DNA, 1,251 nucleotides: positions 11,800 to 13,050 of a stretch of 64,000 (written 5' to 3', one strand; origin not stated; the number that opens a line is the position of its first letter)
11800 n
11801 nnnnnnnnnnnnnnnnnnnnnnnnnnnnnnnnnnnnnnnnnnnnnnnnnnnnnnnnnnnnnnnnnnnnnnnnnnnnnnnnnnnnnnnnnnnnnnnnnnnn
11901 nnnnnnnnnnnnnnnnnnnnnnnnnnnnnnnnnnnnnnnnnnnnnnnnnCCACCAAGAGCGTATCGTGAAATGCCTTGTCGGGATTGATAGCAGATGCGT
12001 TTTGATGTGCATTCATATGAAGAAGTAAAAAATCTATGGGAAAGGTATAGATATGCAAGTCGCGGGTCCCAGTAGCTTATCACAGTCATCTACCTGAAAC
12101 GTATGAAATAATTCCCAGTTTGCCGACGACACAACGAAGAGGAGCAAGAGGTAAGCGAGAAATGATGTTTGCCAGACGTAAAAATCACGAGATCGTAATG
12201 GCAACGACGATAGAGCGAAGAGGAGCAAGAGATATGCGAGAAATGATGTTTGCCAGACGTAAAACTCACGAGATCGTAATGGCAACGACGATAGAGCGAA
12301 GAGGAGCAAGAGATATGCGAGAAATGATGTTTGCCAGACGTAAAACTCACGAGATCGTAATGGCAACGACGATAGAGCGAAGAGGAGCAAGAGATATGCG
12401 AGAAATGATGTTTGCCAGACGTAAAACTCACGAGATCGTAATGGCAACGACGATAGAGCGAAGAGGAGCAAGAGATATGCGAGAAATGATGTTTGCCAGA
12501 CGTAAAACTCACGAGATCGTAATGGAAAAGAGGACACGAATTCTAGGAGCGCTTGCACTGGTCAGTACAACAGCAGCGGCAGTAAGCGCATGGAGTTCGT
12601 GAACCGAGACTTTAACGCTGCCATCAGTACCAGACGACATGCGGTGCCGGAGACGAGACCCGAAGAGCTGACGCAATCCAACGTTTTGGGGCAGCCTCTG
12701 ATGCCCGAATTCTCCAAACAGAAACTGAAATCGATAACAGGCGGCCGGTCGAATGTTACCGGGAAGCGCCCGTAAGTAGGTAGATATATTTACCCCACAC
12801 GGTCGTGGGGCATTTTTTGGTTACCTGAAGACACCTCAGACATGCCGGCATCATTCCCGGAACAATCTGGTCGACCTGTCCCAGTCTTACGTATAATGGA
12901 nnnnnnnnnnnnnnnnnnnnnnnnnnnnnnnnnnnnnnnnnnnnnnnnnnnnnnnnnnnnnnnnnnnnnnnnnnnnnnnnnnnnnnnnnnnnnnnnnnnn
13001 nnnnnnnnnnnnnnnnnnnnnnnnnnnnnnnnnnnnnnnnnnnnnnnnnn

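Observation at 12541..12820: Remnant of a TnpB/Fanzor-type RNA-guided nuclease gene (RuvC-III RDFNAAI motif) with a conserved terminal hairpin: copy A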

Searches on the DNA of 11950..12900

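Call 72: search_rna_families(source=window, start=11950, end=12900, threshold=evalue, max_evalue=1)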
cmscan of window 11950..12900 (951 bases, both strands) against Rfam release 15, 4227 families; matches with E-value up to 1: 0.
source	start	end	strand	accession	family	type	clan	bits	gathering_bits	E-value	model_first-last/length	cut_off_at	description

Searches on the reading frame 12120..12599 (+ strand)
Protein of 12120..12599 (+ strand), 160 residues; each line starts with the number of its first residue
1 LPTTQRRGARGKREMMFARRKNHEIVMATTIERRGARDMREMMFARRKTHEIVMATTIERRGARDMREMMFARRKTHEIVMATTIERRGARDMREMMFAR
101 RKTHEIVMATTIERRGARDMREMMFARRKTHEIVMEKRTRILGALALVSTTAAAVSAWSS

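Call 10: search_protein_families(library=pfam, proteins=[window:12120-12599:+], max_evalue=10)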
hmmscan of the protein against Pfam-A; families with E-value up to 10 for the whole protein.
seq(160 aa): 8 families
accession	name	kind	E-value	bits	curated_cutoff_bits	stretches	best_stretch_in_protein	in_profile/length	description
PF22357.2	AF1548-like_C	-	0.044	14.3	23.9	0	103-138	18-53/56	AF1548-like, C-terminal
PF15023.12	DUF4523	-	0.22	11.7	27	0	89-122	67-100/166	Protein of unknown function (DUF4523)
PF18818.7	MPTase-PolyVal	-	0.54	10.8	27.5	0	97-136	43-83/126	Zincin-like metallopeptidase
PF03749.19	SfsA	-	0.76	10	22.8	3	87-122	70-105/138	Sugar fermentation stimulation protein RE domain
PF08381.16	BRX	-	0.83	9.5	24.5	0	26-51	13-38/56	Transcription factor regulating root and shoot growth via Pin3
PF04028.18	DUF374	-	3.2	7.8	26.8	0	4-28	37-61/69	Domain of unknown function (DUF374)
PF22726.1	NCAB2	-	4.1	8.4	27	0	93-143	2-52/80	NACHT C-terminal Alpha/Beta 2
PF16606.10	zf-C2H2_assoc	-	5.3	7.8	26.1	0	19-40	1-22/81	Unstructured conserved, between two C2H2-type zinc-fingers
